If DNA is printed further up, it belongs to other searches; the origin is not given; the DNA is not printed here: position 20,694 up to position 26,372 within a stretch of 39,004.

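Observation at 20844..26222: Pls/PosA-type membrane NRPS with non-canonical extra domains at both ends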

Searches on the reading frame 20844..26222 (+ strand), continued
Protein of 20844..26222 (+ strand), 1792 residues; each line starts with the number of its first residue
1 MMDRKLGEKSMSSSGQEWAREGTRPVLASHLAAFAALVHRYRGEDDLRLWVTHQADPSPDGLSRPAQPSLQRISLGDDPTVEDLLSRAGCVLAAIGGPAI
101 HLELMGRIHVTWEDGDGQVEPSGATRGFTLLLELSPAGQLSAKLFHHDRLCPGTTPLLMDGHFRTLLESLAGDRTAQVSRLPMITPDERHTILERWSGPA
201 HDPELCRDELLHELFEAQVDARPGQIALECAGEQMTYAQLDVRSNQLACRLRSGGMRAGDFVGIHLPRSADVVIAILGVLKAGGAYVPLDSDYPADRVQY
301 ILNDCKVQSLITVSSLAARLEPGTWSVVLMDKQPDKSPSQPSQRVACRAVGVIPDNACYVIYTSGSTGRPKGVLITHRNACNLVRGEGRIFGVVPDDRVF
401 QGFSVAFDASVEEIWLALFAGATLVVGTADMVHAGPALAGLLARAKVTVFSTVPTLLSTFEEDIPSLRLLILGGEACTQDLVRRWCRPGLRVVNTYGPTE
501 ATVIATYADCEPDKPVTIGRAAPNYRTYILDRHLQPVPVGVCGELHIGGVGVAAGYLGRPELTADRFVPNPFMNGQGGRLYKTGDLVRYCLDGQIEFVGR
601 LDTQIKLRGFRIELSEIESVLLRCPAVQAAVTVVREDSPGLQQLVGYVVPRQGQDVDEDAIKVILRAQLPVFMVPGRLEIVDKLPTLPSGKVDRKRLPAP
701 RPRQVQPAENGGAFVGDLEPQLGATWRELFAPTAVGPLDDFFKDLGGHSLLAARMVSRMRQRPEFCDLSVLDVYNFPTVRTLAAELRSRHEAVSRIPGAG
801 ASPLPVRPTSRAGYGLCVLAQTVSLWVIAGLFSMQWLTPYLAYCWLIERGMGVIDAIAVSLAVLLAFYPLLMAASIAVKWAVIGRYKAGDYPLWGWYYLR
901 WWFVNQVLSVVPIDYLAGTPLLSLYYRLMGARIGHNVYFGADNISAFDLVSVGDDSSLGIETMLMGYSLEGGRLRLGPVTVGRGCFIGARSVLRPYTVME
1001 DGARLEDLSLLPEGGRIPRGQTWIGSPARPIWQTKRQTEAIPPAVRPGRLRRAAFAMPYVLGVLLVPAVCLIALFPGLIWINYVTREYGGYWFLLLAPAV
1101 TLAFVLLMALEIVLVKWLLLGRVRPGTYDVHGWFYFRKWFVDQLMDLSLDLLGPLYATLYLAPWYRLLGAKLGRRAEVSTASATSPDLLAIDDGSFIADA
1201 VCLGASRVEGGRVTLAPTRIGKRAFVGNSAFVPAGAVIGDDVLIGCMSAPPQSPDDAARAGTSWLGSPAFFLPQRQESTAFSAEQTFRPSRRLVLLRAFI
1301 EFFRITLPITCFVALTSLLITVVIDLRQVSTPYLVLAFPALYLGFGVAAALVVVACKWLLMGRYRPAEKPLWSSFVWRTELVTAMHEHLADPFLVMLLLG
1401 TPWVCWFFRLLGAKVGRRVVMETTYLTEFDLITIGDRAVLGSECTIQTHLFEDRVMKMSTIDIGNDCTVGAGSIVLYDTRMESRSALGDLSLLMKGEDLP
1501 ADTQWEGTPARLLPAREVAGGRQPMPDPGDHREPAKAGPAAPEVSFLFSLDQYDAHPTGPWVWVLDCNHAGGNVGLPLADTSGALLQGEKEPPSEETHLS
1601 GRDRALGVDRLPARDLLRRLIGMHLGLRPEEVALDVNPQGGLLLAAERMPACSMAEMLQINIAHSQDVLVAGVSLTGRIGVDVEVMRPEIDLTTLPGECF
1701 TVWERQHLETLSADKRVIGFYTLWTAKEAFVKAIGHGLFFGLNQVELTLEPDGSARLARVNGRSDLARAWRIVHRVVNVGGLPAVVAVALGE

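Call 8: find_homologous_proteins(query=window:20844-26219:+, max_evalue=1e-10)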
Query window:20844-26219:+ (1792 aa): 7999 proteins with E <= 1e-10 among 8000 candidates; the best 120 are listed.
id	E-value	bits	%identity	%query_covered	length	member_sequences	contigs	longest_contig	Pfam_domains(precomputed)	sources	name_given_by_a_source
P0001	0.0e+0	2257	65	87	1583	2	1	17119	PF01648.26,PF00550.32,PF14602.13,PF00132.31,PF00501.35,PF13193.13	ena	-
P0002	0.0e+0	2061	54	99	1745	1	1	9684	PF01648.26,PF00550.32,PF14602.13,PF00132.31,PF00501.35,PF13193.13,PF25087.2,PF25084.2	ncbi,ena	-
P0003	0.0e+0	2004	54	99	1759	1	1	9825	PF01648.26,PF00550.32,PF14602.13,PF00132.31,PF00501.35,PF13193.13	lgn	-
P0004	0.0e+0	1878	52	98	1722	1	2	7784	PF01648.26,PF00550.32,PF14602.13,PF00132.31,PF00501.35,PF13193.13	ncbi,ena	-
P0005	0.0e+0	1836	55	89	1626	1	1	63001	PF01648.26,PF00550.32,PF14602.13,PF00132.31,PF00501.35,PF13193.13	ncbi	ncbi:MAG: Pls/PosA family non-ribosomal peptide synthetase [Phycisphaerae bacterium]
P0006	0.0e+0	1819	52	67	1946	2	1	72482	PF01648.26,PF00550.32,PF00132.31,PF00501.35,PF13193.13,PF25087.2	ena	-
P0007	0.0e+0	1809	51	98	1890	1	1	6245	PF01648.26,PF00550.32,PF00132.31,PF00501.35,PF13193.13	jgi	jgi:non-ribosomal peptide synthetase-like protein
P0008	0.0e+0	1801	60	73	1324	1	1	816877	PF00550.32,PF00132.31,PF00501.35,PF13193.13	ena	-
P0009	0.0e+0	1797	54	83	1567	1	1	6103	PF00550.32,PF14602.13,PF00132.31,PF00501.35,PF13193.13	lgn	-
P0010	0.0e+0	1785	59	74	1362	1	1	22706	PF00550.32,PF00132.31,PF00501.35,PF13193.13,PF25087.2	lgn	-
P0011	0.0e+0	1783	59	74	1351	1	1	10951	PF00550.32,PF14602.13,PF00132.31,PF00501.35,PF13193.13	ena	-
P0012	0.0e+0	1777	54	84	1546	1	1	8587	PF00550.32,PF00132.31,PF00501.35,PF13193.13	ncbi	-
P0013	0.0e+0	1767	59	73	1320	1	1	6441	PF00550.32,PF00132.31,PF00501.35,PF13193.13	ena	-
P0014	0.0e+0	1717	58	74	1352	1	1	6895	PF00550.32,PF00132.31,PF00501.35,PF13193.13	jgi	jgi:non-ribosomal peptide synthetase-like protein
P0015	0.0e+0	1713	57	75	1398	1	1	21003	PF00550.32,PF00132.31,PF00501.35,PF13193.13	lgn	-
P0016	0.0e+0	1707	56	75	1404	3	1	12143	PF00550.32,PF00132.31,PF00501.35,PF13193.13,PF25087.2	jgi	jgi:non-ribosomal peptide synthetase-like protein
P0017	0.0e+0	1701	57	74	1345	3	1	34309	PF00550.32,PF14602.13,PF00132.31,PF00501.35,PF13193.13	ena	-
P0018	0.0e+0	1694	59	74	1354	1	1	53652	PF00550.32,PF14602.13,PF00132.31,PF00501.35,PF13193.13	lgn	-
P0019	0.0e+0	1693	58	73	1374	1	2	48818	PF00550.32,PF00132.31,PF00501.35,PF13193.13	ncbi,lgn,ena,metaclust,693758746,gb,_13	metaclust:\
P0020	0.0e+0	1691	57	74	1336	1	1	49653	PF00550.32,PF14602.13,PF00132.31,PF00501.35,PF13193.13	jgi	jgi:non-ribosomal peptide synthetase-like protein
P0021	0.0e+0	1691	57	73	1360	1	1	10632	PF00550.32,PF14602.13,PF00132.31,PF00501.35,PF13193.13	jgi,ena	-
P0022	0.0e+0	1682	57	73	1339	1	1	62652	PF00550.32,PF14602.13,PF00132.31,PF00501.35,PF13193.13,PF25087.2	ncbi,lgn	-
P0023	0.0e+0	1682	56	74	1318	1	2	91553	PF00550.32,PF14602.13,PF00132.31,PF00501.35,PF13193.13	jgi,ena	jgi:non-ribosomal peptide synthetase-like protein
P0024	0.0e+0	1678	59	73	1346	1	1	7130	PF00550.32,PF14602.13,PF00132.31,PF00501.35,PF13193.13,PF25087.2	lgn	-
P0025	0.0e+0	1676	59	72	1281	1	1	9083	PF00550.32,PF14602.13,PF00132.31,PF00501.35,PF13193.13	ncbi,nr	ncbi:MAG: amino acid adenylation domain-containing protein, partial [Verrucomicrobia bacterium]|nr:a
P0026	0.0e+0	1675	58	74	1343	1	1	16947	PF00550.32,PF14602.13,PF00132.31,PF00501.35,PF13193.13,PF25087.2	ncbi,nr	ncbi:MAG: amino acid adenylation domain-containing protein [Verrucomicrobia bacterium]|nr:amino acid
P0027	0.0e+0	1674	57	74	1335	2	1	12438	PF00550.32,PF14602.13,PF00132.31,PF00501.35,PF13193.13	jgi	-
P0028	0.0e+0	1674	56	73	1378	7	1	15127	PF00550.32,PF14602.13,PF00132.31,PF00501.35,PF13193.13,PF25087.2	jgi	-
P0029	0.0e+0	1673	57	74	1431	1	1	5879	PF00550.32,PF00132.31,PF00501.35,PF13193.13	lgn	-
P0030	0.0e+0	1673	58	74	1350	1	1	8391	PF00550.32,PF00132.31,PF00501.35,PF13193.13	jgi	jgi:non-ribosomal peptide synthetase-like protein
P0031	0.0e+0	1667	57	73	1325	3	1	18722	PF00550.32,PF14602.13,PF00132.31,PF00501.35,PF13193.13,PF25087.2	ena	-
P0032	0.0e+0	1666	58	73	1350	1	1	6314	PF00550.32,PF00132.31,PF00501.35,PF13193.13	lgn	-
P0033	0.0e+0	1665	58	74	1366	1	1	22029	PF00550.32,PF00132.31,PF00501.35,PF13193.13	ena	-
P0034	0.0e+0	1664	55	76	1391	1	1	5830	PF00550.32,PF14602.13,PF00132.31,PF00501.35,PF13193.13,PF25087.2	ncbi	-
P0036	0.0e+0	1662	57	73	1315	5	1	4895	PF00550.32,PF14602.13,PF00132.31,PF00501.35,PF13193.13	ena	-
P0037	0.0e+0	1662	56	75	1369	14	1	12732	PF00550.32,PF00132.31,PF00501.35,PF13193.13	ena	-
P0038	0.0e+0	1659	54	74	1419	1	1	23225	PF00550.32,PF14602.13,PF00132.31,PF00501.35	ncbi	-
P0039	0.0e+0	1659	56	74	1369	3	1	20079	PF00550.32,PF14602.13,PF00132.31,PF00501.35,PF13193.13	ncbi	-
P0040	0.0e+0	1658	57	74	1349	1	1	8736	PF00550.32,PF00132.31,PF00501.35,PF13193.13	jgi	jgi:non-ribosomal peptide synthetase-like protein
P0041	0.0e+0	1656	56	74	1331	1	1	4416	PF00550.32,PF00132.31,PF00501.35,PF13193.13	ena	-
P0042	0.0e+0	1649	57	73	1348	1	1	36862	PF00550.32,PF00132.31,PF00501.35,PF13193.13,PF25087.2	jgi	jgi:non-ribosomal peptide synthetase-like protein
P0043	0.0e+0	1647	57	73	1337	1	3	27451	PF00550.32,PF00132.31,PF00501.35,PF13193.13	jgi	jgi:non-ribosomal peptide synthetase-like protein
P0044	0.0e+0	1647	56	73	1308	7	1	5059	PF00550.32,PF14602.13,PF00132.31,PF00501.35,PF13193.13,PF25087.2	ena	-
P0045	0.0e+0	1646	56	73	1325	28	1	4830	PF00550.32,PF14602.13,PF00132.31,PF00501.35,PF13193.13,PF25087.2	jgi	jgi:non-ribosomal peptide synthetase-like protein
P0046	0.0e+0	1645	56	74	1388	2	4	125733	PF00550.32,PF00132.31,PF00501.35,PF13193.13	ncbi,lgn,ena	-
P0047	0.0e+0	1644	56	73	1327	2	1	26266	PF00550.32,PF00132.31,PF00501.35,PF13193.13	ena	-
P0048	0.0e+0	1643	58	73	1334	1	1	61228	PF00550.32,PF00132.31,PF00501.35,PF13193.13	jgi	jgi:non-ribosomal peptide synthetase-like protein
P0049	0.0e+0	1640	57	73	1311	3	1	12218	PF00550.32,PF14602.13,PF00132.31,PF00501.35,PF13193.13,PF25087.2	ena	-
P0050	0.0e+0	1640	58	73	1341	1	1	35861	PF00550.32,PF00132.31,PF00501.35,PF13193.13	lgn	-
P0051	0.0e+0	1640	56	73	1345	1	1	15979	PF00550.32,PF14602.13,PF00132.31,PF00501.35,PF13193.13,PF25087.2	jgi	jgi:non-ribosomal peptide synthetase-like protein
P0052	0.0e+0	1638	51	83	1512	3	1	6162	PF00550.32,PF14602.13,PF00132.31,PF00501.35,PF13193.13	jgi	jgi:non-ribosomal peptide synthetase-like protein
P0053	0.0e+0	1637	52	83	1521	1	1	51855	PF00550.32,PF14602.13,PF00132.31,PF00501.35,PF13193.13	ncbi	-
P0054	0.0e+0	1636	57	74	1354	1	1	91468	PF00550.32,PF00132.31,PF00501.35,PF13193.13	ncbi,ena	-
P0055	0.0e+0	1636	55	74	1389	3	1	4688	PF00550.32,PF00132.31,PF00501.35,PF13193.13,PF25087.2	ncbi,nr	ncbi:MAG: amino acid adenylation domain-containing protein [Singulisphaera sp.]|nr:amino acid adenyl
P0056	0.0e+0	1636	58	73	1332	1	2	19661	PF00550.32,PF00132.31,PF00501.35,PF13193.13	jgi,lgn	-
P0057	0.0e+0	1631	57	73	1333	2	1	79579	PF00550.32,PF00132.31,PF00501.35,PF13193.13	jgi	jgi:non-ribosomal peptide synthetase-like protein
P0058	0.0e+0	1630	56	73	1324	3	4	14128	PF00550.32,PF14602.13,PF00132.31,PF00501.35,PF13193.13,PF25087.2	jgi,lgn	jgi:non-ribosomal peptide synthetase-like protein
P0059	0.0e+0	1629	56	73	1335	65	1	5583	PF00550.32,PF14602.13,PF00132.31,PF00501.35,PF13193.13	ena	-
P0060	0.0e+0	1627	56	72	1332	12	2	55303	PF00550.32,PF14602.13,PF00132.31,PF00501.35,PF13193.13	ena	-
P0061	0.0e+0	1627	56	73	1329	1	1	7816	PF00550.32,PF14602.13,PF00132.31,PF00501.35,PF13193.13,PF25087.2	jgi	jgi:non-ribosomal peptide synthetase-like protein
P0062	0.0e+0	1626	56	73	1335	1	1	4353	PF00550.32,PF00132.31,PF00501.35,PF13193.13,PF25087.2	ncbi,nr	ncbi:MAG TPA: Pls/PosA family non-ribosomal peptide synthetase [Planctomycetaceae bacterium]|nr:Pls/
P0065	0.0e+0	1624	56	73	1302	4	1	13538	PF00550.32,PF14602.13,PF00132.31,PF00501.35,PF13193.13,PF25087.2,PF25084.2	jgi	jgi:non-ribosomal peptide synthetase-like protein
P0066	0.0e+0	1623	56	73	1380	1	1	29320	PF00550.32,PF00132.31,PF00501.35,PF13193.13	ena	-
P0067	0.0e+0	1623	55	73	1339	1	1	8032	PF00550.32,PF00501.35,PF13193.13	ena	-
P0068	0.0e+0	1622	57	73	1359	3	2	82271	PF00550.32,PF14602.13,PF00132.31,PF00501.35,PF13193.13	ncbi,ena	-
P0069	0.0e+0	1622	56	73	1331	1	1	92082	PF00550.32,PF00132.31,PF00501.35,PF13193.13,PF25087.2,PF25084.2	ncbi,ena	-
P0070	0.0e+0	1621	56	74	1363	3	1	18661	PF00550.32,PF14602.13,PF00132.31,PF00501.35,PF13193.13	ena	-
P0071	0.0e+0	1620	57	73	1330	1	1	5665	PF00550.32,PF14602.13,PF00132.31,PF00501.35,PF13193.13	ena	-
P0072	0.0e+0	1620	54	75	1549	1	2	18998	PF01648.26,PF00550.32,PF00132.31,PF00501.35,PF13193.13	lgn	-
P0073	0.0e+0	1620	55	73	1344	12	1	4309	PF00550.32,PF00132.31,PF00501.35,PF13193.13,PF25087.2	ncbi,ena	-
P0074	0.0e+0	1619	56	73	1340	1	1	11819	PF00550.32,PF00132.31,PF00501.35,PF13193.13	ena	-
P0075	0.0e+0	1619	56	73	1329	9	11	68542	PF00550.32,PF14602.13,PF00132.31,PF00501.35,PF13193.13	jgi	jgi:non-ribosomal peptide synthetase-like protein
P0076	0.0e+0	1618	56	73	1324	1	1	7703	PF00550.32,PF14602.13,PF00132.31,PF00501.35,PF13193.13,PF25087.2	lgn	-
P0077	0.0e+0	1618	56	73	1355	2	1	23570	PF00550.32,PF14602.13,PF00132.31,PF00501.35,PF13193.13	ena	-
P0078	0.0e+0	1617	56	73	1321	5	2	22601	PF00550.32,PF14602.13,PF00132.31,PF00501.35,PF13193.13,PF25087.2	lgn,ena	-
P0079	0.0e+0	1616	55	73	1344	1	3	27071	PF00550.32,PF14602.13,PF00132.31,PF00501.35,PF13193.13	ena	-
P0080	0.0e+0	1615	55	74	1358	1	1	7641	PF00550.32,PF00132.31,PF00501.35,PF13193.13,PF25087.2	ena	-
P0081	0.0e+0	1615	57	73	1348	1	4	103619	PF00550.32,PF00132.31,PF00501.35,PF13193.13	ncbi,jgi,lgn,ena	jgi:non-ribosomal peptide synthetase-like protein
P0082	0.0e+0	1615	56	73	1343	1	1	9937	PF00550.32,PF14602.13,PF00132.31,PF00501.35,PF13193.13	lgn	-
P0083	0.0e+0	1613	55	73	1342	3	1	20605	PF00550.32,PF14602.13,PF00132.31,PF00501.35,PF13193.13,PF25087.2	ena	-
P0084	0.0e+0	1613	56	73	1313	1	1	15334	PF00550.32,PF14602.13,PF00132.31,PF00501.35,PF13193.13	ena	-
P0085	0.0e+0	1613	52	83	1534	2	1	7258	PF00550.32,PF14602.13,PF00132.31,PF00501.35,PF13193.13,PF25084.2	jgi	jgi:non-ribosomal peptide synthetase-like protein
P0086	0.0e+0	1613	56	74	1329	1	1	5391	PF00550.32,PF14602.13,PF00132.31,PF00501.35,PF13193.13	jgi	jgi:non-ribosomal peptide synthetase-like protein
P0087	0.0e+0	1612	56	67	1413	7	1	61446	PF00550.32,PF14602.13,PF00132.31,PF00501.35,PF13193.13,PF25087.2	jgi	jgi:non-ribosomal peptide synthetase-like protein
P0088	0.0e+0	1612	55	73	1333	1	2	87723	PF00550.32,PF14602.13,PF00132.31,PF00501.35,PF13193.13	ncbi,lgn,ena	ncbi:MAG: Pls/PosA family non-ribosomal peptide synthetase [Verrucomicrobiota bacterium]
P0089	0.0e+0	1612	56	73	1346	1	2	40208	PF00550.32,PF14602.13,PF00132.31,PF00501.35,PF13193.13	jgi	jgi:non-ribosomal peptide synthetase-like protein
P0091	0.0e+0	1611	56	73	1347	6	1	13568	PF00550.32,PF00132.31,PF00501.35,PF13193.13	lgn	-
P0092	0.0e+0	1611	51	83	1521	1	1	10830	PF00550.32,PF14602.13,PF00132.31,PF00501.35,PF13193.13,PF25087.2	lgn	-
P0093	0.0e+0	1610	56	73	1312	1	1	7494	PF00550.32,PF00132.31,PF00501.35,PF13193.13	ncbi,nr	ncbi:MAG TPA: Pls/PosA family non-ribosomal peptide synthetase, partial [Pirellulales bacterium]|nr:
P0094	0.0e+0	1609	55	73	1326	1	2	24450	PF00550.32,PF00132.31,PF00501.35,PF13193.13,PF25087.2,PF25084.2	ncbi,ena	-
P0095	0.0e+0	1608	56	74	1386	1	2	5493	PF00550.32,PF00132.31,PF00501.35,PF13193.13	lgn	-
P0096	0.0e+0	1608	57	73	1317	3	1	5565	PF00550.32,PF14602.13,PF00132.31,PF00501.35,PF13193.13,PF25087.2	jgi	jgi:non-ribosomal peptide synthetase-like protein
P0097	0.0e+0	1606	55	73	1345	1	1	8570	PF00550.32,PF00132.31,PF00501.35,PF13193.13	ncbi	ncbi:MAG: Pls/PosA family non-ribosomal peptide synthetase [Limisphaerales bacterium]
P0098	0.0e+0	1606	55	73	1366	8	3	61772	PF00550.32,PF00132.31,PF00501.35,PF13193.13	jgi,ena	jgi:non-ribosomal peptide synthetase-like protein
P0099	0.0e+0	1605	55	74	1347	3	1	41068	PF00550.32,PF00132.31,PF00501.35,PF13193.13,PF25087.2,PF25084.2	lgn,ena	-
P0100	0.0e+0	1604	56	73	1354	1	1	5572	PF00550.32,PF00132.31,PF00501.35,PF13193.13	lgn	-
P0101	0.0e+0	1604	57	73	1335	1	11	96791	PF00550.32,PF00132.31,PF00501.35,PF13193.13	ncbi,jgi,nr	ncbi:MAG TPA: Pls/PosA family non-ribosomal peptide synthetase [Gemmataceae bacterium]|nr:Pls/PosA f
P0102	0.0e+0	1604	56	73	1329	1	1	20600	PF00550.32,PF00132.31,PF00501.35,PF13193.13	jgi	jgi:non-ribosomal peptide synthetase-like protein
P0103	0.0e+0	1603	53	75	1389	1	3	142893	PF00550.32,PF00132.31,PF00501.35,PF13193.13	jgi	jgi:non-ribosomal peptide synthetase-like protein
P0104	0.0e+0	1602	56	73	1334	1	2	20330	PF00550.32,PF00132.31,PF00501.35,PF13193.13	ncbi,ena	-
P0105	0.0e+0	1601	55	73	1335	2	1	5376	PF00550.32,PF14602.13,PF00132.31,PF00501.35,PF13193.13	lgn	-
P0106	0.0e+0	1601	54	73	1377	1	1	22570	PF00550.32,PF00132.31,PF00501.35,PF13193.13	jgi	jgi:non-ribosomal peptide synthetase-like protein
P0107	0.0e+0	1601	54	74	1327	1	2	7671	PF00550.32,PF00132.31,PF00501.35,PF13193.13,PF25087.2,PF25084.2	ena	-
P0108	0.0e+0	1600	56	73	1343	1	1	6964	PF00550.32,PF00501.35,PF13193.13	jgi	jgi:non-ribosomal peptide synthetase-like protein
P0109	0.0e+0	1599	55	73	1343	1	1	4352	PF00550.32,PF00501.35,PF13193.13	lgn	-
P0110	0.0e+0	1599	57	73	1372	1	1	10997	PF00550.32,PF00132.31,PF00501.35,PF13193.13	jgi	jgi:non-ribosomal peptide synthetase-like protein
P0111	0.0e+0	1598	55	73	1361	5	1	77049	PF00550.32,PF14602.13,PF00132.31,PF00501.35,PF13193.13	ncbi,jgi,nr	ncbi:MAG TPA: Pls/PosA family non-ribosomal peptide synthetase [Pirellulales bacterium]|jgi:non-ribo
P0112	0.0e+0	1597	55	73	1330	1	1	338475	PF00550.32,PF14602.13,PF00132.31,PF00501.35,PF13193.13,PF25087.2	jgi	jgi:non-ribosomal peptide synthetase-like protein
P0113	0.0e+0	1597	54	73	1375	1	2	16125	PF00550.32,PF00132.31,PF00501.35,PF13193.13,PF25087.2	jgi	jgi:non-ribosomal peptide synthetase-like protein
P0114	0.0e+0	1597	56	72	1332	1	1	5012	PF00550.32,PF00132.31,PF00501.35,PF13193.13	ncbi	-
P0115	0.0e+0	1596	56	73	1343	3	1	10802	PF00550.32,PF00132.31,PF00501.35,PF13193.13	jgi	jgi:non-ribosomal peptide synthetase-like protein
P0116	0.0e+0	1596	55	73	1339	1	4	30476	PF00550.32,PF14602.13,PF00132.31,PF00501.35,PF13193.13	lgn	-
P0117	0.0e+0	1596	55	73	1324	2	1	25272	PF00550.32,PF14602.13,PF00132.31,PF00501.35,PF13193.13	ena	-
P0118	0.0e+0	1595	57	73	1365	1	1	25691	PF00550.32,PF00132.31,PF00501.35,PF13193.13,PF25087.2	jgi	jgi:non-ribosomal peptide synthetase-like protein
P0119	0.0e+0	1595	55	74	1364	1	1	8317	PF00550.32,PF00132.31,PF00501.35,PF13193.13,PF25087.2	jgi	jgi:non-ribosomal peptide synthetase-like protein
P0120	0.0e+0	1594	54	73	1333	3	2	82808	PF00550.32,PF14602.13,PF00132.31,PF00501.35,PF13193.13,PF25087.2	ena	-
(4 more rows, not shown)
